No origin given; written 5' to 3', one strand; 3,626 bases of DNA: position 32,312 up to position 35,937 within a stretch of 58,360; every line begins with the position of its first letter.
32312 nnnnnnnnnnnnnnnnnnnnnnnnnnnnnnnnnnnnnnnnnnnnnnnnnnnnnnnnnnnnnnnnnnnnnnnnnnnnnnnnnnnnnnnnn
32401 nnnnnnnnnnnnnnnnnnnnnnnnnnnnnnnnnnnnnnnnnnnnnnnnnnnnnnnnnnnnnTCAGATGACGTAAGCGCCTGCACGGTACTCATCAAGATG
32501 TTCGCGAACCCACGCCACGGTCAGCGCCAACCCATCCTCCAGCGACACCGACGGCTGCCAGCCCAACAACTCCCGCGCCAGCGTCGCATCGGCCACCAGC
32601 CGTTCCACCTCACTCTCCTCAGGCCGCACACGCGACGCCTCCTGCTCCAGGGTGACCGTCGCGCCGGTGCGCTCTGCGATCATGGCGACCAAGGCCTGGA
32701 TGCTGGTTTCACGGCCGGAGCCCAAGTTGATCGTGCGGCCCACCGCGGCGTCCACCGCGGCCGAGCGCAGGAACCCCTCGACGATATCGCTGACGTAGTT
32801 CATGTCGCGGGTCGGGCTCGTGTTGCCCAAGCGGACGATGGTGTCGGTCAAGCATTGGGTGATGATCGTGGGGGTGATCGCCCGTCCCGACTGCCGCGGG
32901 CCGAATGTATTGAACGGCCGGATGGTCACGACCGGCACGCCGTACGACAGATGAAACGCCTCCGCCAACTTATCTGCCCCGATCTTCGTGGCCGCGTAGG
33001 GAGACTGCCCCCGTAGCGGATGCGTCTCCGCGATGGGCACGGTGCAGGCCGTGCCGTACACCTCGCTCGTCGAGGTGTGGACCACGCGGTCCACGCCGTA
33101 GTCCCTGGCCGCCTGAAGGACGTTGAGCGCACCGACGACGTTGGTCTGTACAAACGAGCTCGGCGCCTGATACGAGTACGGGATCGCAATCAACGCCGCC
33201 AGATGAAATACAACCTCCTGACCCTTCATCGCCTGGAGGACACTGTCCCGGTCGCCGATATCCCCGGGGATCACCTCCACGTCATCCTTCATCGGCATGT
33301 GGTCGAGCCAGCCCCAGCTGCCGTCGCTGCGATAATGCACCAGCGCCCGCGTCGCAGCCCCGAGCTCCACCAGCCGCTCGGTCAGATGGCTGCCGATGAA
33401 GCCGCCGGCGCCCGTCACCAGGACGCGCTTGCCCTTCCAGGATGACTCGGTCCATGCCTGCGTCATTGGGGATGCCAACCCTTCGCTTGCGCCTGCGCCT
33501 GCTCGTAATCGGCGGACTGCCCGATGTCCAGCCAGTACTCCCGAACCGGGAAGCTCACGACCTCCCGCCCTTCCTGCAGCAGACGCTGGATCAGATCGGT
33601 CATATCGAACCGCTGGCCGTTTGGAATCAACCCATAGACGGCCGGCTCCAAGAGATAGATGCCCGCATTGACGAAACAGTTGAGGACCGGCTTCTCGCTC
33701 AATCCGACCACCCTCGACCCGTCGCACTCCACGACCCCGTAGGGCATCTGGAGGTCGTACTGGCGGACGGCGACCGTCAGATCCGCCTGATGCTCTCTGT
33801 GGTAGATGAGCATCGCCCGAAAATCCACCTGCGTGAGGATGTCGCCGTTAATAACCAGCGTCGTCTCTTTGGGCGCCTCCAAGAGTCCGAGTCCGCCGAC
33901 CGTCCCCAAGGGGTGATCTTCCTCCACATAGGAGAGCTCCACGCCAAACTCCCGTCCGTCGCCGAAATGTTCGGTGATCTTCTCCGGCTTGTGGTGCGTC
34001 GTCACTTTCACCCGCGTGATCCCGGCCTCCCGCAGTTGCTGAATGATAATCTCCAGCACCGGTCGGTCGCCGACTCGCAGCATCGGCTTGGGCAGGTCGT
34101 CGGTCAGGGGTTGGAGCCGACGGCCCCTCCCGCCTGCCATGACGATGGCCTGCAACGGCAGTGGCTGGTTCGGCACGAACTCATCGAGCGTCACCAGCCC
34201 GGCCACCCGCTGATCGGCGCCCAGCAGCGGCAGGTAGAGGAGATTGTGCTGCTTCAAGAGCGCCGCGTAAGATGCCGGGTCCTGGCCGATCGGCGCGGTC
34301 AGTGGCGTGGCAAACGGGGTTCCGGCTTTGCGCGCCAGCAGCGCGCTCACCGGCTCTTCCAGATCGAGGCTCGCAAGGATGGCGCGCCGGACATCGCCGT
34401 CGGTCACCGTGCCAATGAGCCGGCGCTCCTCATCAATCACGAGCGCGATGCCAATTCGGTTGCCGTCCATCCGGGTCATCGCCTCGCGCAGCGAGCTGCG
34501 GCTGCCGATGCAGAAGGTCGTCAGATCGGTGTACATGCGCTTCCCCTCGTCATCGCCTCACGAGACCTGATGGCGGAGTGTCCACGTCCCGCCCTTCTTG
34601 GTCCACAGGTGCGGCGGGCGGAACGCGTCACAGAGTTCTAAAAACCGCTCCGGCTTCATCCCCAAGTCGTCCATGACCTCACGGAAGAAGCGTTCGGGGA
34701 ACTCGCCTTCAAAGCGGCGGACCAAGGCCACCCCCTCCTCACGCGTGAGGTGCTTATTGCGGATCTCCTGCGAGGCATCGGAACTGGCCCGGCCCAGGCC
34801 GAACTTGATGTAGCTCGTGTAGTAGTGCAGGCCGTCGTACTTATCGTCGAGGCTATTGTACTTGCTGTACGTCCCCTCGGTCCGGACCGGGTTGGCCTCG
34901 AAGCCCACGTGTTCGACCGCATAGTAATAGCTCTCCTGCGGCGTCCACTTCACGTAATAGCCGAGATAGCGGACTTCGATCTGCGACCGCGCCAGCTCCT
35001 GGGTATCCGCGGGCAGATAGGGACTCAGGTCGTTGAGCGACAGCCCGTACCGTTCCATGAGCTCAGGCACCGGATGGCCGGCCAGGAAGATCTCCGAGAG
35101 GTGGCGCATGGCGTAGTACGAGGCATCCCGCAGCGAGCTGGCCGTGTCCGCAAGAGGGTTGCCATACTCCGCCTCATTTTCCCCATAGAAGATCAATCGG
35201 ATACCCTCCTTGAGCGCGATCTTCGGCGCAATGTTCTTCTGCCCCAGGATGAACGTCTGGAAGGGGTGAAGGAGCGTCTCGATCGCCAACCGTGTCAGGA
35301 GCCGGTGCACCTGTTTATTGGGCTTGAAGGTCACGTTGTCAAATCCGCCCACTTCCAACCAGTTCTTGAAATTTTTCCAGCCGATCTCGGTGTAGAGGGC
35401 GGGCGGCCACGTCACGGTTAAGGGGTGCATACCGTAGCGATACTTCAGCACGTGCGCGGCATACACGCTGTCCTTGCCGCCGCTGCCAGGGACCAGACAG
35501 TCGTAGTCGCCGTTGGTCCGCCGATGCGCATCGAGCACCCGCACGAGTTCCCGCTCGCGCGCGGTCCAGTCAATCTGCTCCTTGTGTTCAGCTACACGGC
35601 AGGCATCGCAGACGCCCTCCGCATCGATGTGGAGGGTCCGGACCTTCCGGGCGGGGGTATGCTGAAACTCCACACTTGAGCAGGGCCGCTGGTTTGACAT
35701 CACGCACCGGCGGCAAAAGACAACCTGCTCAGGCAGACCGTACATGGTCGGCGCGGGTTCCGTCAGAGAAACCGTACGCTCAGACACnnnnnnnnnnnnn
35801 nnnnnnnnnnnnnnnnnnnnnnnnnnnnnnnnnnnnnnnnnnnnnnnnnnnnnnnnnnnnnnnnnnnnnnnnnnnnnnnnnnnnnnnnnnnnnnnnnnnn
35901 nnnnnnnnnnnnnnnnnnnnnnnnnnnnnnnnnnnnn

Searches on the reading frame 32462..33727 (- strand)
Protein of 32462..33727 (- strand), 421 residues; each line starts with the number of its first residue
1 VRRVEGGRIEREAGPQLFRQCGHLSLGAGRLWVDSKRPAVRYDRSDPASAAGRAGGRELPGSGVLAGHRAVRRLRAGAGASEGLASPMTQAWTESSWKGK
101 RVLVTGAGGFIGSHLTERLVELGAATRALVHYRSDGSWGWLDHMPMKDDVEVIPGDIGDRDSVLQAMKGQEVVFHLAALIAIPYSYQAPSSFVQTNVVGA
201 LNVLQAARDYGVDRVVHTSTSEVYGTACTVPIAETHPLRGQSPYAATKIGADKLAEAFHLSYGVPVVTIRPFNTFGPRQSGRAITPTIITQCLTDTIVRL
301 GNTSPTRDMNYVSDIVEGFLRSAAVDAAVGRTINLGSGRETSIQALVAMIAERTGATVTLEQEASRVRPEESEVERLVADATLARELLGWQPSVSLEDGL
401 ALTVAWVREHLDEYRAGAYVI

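Call 50: search_protein_families(library=pfam, proteins=[window:32462-33727:-], max_evalue=1)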
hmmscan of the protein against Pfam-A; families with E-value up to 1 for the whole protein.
window:32462-33727:- (421 aa): 10 families
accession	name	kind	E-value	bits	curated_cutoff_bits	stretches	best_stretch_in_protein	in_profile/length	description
PF16363.11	GDP_Man_Dehyd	-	1.2e-67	229.1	27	1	103-401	1-330/332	GDP-mannose 4,6 dehydratase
PF01370.27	Epimerase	-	3e-52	177.9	20.9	1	102-336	1-240/240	NAD dependent epimerase/dehydratase family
PF01073.25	3Beta_HSD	-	3.3e-21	76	22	1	103-316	1-222/280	3-beta hydroxysteroid dehydrogenase/isomerase family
PF02719.21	Polysacc_synt_2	-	1.2e-18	67.8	20.2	1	102-222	1-130/293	Polysaccharide biosynthesis protein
PF07993.18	NAD_binding_4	-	4e-13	49.6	20.1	1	104-291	1-224/258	Male sterility protein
PF13460.12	NAD_binding_10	-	3.2e-11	43.9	27.2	1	106-262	1-138/184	NAD(P)H-binding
PF04321.23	RmlD_sub_bind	-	3.1e-10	40.1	27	1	101-370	2-241/287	RmlD substrate binding domain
PF05368.20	NmrA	-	6.1e-09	36.3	27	1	100-220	3-107/298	NmrA-like family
PF00106.31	adh_short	-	1e-07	32.1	26.6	1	100-264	1-169/195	short chain dehydrogenase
PF08659.16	KR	-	0.00064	20.1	22.6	1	102-226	3-143/180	KR domain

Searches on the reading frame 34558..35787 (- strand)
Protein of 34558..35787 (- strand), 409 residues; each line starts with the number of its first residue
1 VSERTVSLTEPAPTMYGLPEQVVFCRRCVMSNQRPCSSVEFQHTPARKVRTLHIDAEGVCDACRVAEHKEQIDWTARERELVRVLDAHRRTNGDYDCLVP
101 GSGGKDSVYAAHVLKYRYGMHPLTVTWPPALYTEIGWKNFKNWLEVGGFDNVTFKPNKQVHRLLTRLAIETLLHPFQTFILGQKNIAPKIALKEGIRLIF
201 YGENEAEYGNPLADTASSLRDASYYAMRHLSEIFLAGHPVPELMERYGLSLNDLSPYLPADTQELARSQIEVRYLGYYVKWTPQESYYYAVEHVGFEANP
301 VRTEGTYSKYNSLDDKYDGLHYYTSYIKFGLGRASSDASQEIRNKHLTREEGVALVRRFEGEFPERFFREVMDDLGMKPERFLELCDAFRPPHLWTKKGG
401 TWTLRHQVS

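Call 50: search_protein_families(library=pfam, proteins=[window:34558-35787:-], max_evalue=1)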
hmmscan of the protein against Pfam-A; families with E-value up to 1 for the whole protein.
window:34558-35787:- (409 aa): 1 family
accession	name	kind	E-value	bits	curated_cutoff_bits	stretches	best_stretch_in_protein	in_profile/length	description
PF06480.20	FtsH_ext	-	0.19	12.4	25.5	1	130-160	24-54/103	FtsH Extracellular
